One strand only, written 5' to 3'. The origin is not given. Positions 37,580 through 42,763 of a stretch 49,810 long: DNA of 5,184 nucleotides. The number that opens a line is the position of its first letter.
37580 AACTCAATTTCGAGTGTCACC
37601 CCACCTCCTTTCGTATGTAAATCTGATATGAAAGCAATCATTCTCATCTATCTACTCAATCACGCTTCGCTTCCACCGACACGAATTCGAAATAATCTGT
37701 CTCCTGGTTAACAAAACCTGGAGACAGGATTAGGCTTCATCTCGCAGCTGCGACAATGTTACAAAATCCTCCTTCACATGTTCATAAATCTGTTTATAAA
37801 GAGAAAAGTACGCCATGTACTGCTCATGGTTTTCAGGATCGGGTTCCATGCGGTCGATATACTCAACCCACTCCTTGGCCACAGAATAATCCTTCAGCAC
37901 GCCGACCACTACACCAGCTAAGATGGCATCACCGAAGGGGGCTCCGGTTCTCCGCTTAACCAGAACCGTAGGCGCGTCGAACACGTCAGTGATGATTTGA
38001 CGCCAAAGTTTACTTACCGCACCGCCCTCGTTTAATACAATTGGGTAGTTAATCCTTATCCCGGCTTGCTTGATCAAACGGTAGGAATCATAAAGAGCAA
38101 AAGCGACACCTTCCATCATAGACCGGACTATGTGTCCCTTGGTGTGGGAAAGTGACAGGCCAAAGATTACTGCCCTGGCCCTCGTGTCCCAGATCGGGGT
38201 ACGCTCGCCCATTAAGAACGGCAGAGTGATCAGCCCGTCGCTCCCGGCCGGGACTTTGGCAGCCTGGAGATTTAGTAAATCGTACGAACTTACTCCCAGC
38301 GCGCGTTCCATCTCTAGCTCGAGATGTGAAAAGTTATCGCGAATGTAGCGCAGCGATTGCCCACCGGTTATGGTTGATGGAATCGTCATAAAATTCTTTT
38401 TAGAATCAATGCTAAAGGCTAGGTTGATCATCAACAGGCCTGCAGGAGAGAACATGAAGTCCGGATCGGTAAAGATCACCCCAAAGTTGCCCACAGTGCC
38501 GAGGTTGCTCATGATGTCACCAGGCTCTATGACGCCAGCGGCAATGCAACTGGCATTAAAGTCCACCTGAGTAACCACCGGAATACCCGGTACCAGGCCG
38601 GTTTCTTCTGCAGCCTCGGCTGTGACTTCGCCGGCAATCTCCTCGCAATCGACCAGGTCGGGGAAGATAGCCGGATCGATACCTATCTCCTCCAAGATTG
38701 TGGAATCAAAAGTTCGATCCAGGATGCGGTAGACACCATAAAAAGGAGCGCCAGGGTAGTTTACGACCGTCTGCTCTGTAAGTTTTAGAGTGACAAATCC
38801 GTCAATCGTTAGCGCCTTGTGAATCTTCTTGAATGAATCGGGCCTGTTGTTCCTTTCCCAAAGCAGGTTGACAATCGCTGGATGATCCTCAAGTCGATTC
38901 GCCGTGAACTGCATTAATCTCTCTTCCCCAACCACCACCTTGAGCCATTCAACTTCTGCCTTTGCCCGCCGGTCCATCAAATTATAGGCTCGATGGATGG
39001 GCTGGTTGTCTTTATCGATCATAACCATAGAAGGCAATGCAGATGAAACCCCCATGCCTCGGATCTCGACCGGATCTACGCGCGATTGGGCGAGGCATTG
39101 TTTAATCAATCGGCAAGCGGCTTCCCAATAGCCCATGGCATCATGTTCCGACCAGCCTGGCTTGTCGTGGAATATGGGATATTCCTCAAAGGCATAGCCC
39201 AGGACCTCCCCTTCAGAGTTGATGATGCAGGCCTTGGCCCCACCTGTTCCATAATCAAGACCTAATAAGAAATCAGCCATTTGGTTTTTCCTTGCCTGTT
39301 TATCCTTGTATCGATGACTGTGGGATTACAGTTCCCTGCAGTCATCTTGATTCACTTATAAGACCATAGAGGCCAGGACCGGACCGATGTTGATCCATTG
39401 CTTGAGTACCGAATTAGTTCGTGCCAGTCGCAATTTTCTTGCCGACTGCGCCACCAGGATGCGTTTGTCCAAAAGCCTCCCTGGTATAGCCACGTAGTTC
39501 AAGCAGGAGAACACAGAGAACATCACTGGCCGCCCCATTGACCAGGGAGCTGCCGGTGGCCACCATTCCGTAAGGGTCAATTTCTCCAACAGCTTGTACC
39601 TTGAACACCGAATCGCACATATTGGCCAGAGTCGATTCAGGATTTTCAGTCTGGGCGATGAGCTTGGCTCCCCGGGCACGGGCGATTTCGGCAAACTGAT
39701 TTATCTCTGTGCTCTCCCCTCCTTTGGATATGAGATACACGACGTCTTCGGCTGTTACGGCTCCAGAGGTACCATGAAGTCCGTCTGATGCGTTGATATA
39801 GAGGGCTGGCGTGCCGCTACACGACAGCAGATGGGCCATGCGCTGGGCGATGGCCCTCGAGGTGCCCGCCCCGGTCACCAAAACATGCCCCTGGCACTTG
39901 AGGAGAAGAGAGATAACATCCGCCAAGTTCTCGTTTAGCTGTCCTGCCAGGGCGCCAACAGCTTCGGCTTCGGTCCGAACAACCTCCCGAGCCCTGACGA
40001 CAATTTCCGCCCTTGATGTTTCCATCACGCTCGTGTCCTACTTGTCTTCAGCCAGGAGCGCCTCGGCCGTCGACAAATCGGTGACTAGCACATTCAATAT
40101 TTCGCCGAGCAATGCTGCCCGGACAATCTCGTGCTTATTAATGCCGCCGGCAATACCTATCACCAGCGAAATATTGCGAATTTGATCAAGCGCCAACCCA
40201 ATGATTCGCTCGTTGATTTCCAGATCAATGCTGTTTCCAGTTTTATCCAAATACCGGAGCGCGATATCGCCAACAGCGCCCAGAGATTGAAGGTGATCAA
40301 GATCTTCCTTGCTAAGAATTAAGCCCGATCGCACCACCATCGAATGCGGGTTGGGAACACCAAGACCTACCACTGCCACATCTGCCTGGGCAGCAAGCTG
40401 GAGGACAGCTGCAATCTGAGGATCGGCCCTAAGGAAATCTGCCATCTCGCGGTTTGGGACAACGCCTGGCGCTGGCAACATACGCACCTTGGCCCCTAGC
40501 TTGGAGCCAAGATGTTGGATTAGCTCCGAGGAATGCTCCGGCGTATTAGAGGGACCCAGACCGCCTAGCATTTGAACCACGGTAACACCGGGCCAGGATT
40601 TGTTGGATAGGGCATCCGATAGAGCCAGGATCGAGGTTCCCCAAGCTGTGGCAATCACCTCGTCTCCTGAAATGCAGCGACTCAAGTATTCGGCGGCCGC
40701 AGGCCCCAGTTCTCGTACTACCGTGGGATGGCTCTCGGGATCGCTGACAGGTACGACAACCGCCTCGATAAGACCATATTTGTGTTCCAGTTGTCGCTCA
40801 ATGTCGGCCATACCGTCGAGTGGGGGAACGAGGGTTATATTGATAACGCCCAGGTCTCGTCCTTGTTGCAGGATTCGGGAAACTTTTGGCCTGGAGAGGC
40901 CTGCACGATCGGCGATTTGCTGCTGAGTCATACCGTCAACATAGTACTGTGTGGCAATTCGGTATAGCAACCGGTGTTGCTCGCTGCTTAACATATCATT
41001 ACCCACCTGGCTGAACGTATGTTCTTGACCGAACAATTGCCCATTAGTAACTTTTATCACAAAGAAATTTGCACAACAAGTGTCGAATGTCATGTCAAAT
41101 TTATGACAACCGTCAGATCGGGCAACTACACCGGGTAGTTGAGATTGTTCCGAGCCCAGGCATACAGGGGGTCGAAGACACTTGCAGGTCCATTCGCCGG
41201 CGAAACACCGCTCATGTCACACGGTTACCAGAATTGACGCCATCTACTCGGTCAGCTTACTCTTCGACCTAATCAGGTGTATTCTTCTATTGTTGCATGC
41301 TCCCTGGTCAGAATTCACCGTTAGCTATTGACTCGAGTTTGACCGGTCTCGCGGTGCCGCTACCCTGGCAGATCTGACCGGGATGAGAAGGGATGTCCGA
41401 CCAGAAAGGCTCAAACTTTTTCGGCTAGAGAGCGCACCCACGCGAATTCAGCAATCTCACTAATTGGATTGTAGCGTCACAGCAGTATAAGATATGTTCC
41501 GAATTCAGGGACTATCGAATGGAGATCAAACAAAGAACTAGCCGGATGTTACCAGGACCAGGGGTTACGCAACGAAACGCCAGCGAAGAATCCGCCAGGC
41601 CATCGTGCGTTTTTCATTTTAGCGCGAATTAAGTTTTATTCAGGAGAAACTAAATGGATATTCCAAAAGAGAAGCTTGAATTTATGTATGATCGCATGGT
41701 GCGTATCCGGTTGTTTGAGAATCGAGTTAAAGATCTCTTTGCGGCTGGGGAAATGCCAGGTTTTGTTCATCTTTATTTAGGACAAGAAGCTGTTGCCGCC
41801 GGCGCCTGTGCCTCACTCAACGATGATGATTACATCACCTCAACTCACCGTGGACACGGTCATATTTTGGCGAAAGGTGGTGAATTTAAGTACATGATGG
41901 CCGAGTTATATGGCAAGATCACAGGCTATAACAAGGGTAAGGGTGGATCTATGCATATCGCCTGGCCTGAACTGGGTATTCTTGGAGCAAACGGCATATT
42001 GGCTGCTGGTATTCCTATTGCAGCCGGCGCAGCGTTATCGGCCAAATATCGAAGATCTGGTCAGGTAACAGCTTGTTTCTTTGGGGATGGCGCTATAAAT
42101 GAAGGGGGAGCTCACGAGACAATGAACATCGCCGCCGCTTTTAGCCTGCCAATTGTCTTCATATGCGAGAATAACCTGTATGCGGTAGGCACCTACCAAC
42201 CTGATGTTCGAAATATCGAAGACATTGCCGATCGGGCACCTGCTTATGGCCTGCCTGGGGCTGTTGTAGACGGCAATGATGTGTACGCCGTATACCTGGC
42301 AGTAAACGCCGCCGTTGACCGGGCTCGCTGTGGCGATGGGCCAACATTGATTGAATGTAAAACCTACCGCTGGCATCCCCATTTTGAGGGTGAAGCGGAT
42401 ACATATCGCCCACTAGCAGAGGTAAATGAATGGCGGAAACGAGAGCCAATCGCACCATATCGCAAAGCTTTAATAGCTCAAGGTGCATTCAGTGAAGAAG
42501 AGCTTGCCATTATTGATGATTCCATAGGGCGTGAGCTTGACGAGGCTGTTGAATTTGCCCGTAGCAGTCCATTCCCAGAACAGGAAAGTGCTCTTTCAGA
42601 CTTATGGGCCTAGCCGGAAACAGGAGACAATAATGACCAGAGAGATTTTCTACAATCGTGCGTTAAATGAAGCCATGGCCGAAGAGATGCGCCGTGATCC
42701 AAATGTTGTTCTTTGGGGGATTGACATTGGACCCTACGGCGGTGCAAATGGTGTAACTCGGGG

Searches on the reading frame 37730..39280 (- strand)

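Call 5: search_protein_families(library=pfam, proteins=[window:37730-39280:-])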
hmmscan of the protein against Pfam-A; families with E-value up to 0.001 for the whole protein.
window:37730-39280:- (516 aa): 2 families
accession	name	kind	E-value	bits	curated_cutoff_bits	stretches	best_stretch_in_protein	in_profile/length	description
PF00370.27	FGGY_N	-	1.1e-46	159.9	28.8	1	5-237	2-234/245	FGGY family of carbohydrate kinases, N-terminal domain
PF02782.22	FGGY_C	-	9.4e-21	74.9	27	1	293-457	34-196/198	FGGY family of carbohydrate kinases, C-terminal domain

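Call 6: search_protein_families(library=ncbifam, proteins=[window:37730-39280:-])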
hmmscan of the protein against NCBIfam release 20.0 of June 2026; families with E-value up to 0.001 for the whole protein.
window:37730-39280:- (516 aa): 12 families
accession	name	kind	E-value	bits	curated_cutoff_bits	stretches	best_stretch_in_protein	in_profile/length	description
TIGR01312.1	XylB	equivalog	2.7e-87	293.3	380.25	1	6-500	1-481/481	xylulokinase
TIGR01314.1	gntK_FGGY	equivalog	8.4e-68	229.1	648.55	1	4-508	1-499/505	gluconokinase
NF008187.0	PRK10939.1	equivalog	1.1e-57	195.8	528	1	3-502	4-503/521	autoinducer-2 kinase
TIGR01311.1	glycerol_kin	equivalog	6.8e-47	159.9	590.35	1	4-491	2-483/496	glycerol kinase GlpK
NF011601.0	PRK15027.1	equivalog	6.7e-44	150.1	912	1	6-502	3-479/484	xylulokinase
NF000756.0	PRK00047.1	subfamily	9.6e-44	149.5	498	1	2-492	4-485/502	glycerol kinase GlpK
NF003154.0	PRK04123.1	equivalog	1.9e-36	125.9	428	3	324-504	357-539/554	ribulokinase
TIGR01315.1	5C_CHO_kinase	subfamily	4.8e-32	111.4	408.7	2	5-244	2-259/541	FGGY family pentulose kinase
TIGR02628.1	fuculo_kin_coli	equivalog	9.2e-26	90.8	470.9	1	7-477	5-460/465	L-fuculokinase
TIGR01234.1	L-ribulokinase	equivalog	3.5e-24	85.5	583.25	2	328-502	354-530/536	ribulokinase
TIGR02627.1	rhamnulo_kin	equivalog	1.2e-10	40.6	527.95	1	59-227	54-222/454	rhamnulokinase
NF007925.0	PRK10640.1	equivalog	2e-07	29.8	639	1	57-250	58-247/489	rhamnulokinase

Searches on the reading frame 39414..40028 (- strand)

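Call 20: search_protein_families(library=pfam, proteins=[window:39414-40028:-])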
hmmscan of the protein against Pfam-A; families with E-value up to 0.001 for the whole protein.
window:39414-40028:- (204 aa): 2 families
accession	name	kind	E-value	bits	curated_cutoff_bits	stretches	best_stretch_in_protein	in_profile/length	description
PF01380.27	SIS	-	1.3e-18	67.5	25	1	43-157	2-114/131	SIS domain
PF13580.11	SIS_2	-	3e-07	31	27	0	91-127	101-137/138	SIS domain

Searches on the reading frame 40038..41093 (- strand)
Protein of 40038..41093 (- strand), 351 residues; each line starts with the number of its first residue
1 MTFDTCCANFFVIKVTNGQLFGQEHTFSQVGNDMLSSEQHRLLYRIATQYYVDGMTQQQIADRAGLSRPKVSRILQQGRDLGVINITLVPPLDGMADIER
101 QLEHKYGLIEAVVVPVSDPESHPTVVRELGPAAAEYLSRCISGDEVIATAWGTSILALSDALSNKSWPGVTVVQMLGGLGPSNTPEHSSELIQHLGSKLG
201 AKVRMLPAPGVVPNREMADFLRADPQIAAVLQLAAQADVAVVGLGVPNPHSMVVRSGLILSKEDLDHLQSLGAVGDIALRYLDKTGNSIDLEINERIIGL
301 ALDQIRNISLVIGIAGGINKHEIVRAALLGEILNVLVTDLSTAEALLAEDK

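Call 20: search_protein_families(library=pfam, proteins=[window:40038-41093:-])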
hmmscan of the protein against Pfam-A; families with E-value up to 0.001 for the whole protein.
window:40038-41093:- (351 aa): 8 families
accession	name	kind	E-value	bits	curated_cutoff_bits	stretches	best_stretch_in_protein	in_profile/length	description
PF04198.19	Sugar-bind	-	4.2e-67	226.5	27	1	93-348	4-257/257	Putative sugar-binding domain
PF13545.12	HTH_Crp_2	-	9.6e-07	29.1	27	1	53-85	21-53/70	Crp-like helix-turn-helix domain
PF04545.22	Sigma70_r4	-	2.7e-06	27.2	24.1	1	49-78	15-44/50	Sigma-70, region 4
PF12802.13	MarR_2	-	5.9e-05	23.6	27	1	36-84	4-50/61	MarR family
PF13560.12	HTH_31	-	0.0005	20.8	27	0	54-79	14-38/64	Helix-turn-helix domain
PF13412.12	HTH_24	-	0.00051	20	21.9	0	54-83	17-46/48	Winged helix-turn-helix DNA-binding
PF24034.1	DUF7343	-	0.00063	20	27.6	0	55-84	19-48/62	Domain of unknown function (DUF7343)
PF09339.16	HTH_IclR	-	0.00066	19.8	22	0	54-76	18-40/52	IclR helix-turn-helix domain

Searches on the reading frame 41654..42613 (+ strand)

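Call 20: search_protein_families(library=pfam, proteins=[window:41654-42613:+])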
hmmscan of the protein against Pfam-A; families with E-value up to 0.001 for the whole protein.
window:41654-42613:+ (319 aa): 3 families
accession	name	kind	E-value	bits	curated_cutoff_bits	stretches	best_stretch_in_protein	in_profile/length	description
PF00676.26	E1_dh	-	1.1e-86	290.9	22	1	14-309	2-298/300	Dehydrogenase E1 component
PF00456.26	Transketolase_N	-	1e-08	35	22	1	123-238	126-244/334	Transketolase, thiamine diphosphate binding domain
PF02775.26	TPP_enzyme_C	-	3.6e-06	27.3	21.9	1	112-235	26-151/151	Thiamine pyrophosphate enzyme, C-terminal TPP binding domain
